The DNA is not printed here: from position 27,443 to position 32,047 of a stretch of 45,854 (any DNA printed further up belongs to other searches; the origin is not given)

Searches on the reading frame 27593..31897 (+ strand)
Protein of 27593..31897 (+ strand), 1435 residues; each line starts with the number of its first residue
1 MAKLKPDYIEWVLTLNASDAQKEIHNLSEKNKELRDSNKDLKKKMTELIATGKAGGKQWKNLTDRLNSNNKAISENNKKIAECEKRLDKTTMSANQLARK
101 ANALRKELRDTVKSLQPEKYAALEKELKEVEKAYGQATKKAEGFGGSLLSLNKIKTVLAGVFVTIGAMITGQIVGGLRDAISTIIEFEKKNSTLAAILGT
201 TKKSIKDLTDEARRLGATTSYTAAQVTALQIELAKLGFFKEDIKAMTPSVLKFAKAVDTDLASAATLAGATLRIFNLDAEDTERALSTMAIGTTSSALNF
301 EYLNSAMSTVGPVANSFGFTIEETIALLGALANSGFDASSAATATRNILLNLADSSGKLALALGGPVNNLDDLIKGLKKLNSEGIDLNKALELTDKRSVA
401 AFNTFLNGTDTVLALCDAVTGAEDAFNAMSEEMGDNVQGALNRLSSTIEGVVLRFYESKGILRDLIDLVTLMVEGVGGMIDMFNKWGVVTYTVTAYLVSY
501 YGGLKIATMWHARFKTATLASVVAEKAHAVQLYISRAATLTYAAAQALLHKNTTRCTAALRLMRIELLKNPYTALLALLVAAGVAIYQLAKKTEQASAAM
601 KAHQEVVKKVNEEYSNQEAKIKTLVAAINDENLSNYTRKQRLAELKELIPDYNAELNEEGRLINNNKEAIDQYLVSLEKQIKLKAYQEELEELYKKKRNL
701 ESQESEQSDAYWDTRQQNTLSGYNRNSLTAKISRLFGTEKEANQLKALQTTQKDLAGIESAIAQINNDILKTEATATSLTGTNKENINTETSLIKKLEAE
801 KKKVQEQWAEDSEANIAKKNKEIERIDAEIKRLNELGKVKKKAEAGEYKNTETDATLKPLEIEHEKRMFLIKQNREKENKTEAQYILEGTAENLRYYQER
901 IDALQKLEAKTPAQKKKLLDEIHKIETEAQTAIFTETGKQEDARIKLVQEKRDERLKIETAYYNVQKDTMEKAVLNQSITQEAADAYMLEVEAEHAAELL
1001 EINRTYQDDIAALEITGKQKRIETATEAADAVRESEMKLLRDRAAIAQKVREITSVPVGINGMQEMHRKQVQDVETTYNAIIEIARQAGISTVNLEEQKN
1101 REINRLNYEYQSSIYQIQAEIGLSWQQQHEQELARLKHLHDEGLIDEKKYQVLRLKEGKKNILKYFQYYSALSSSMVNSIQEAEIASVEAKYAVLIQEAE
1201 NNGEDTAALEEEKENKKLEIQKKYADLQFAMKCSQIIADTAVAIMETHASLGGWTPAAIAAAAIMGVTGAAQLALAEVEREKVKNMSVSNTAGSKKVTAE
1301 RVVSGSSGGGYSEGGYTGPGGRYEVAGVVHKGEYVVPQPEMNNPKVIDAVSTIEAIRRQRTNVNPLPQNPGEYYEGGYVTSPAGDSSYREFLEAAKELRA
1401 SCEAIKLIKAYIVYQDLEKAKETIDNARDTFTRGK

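Call 7: search_protein_families(library=pfam, proteins=[window:27593-31897:+], max_evalue=0.01)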
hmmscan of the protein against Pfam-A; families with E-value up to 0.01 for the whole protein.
window:27593-31897:+ (1435 aa): 1 family
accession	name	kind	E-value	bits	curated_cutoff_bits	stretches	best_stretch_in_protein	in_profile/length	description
PF10145.14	PhageMin_Tail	-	9.1e-33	114.3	33.2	1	210-392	2-178/201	Phage-related minor tail protein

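Call 82: search_protein_families(library=phrogs, proteins=[window:27593-31897:+], max_evalue=0.001)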
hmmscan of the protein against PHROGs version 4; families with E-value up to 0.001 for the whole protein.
window:27593-31897:+ (1435 aa): 26 families (the best 25 are shown)
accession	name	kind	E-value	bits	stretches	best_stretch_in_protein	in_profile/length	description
phrog_26705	-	unknown function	1.2e-101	342.5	1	153-469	274-591/1302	-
phrog_1533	-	tail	1.8e-52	179.3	1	19-592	90-671/1688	tail length tape measure protein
phrog_28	-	tail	2.3e-50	173.2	1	26-588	135-675/1228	tail length tape measure protein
phrog_4704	-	tail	3.9e-43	149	1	20-587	57-619/625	tail length tape measure protein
phrog_991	-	tail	3.7e-39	135.2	1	25-540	138-635/1966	tail length tape measure protein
phrog_167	-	tail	1.2e-37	130.3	1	18-505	127-622/1555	tail length tape measure protein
phrog_25337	-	tail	2.5e-37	129.1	2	492-946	532-972/1456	tail length tape measure protein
phrog_1272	-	tail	1.4e-36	126.7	1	20-588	110-674/1606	tail length tape measure protein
phrog_9696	-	tail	9.5e-33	114.1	1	121-448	26-351/1415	tail length tape measure protein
phrog_38390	-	tail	5.1e-28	98.7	1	173-545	49-429/1029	tail length tape measure protein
phrog_5218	-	unknown function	3.4e-27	96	1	21-1242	77-1193/1599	-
phrog_58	-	tail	2.6e-25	90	1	60-602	186-658/1544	tail length tape measure protein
phrog_28420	-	tail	2.1e-23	83.4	1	153-453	30-328/906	tail length tape measure protein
phrog_19074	-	unknown function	6.2e-23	81.7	1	163-480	136-466/1384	-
phrog_5493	-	tail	1.3e-21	77.7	1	124-357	17-243/1102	tail length tape measure protein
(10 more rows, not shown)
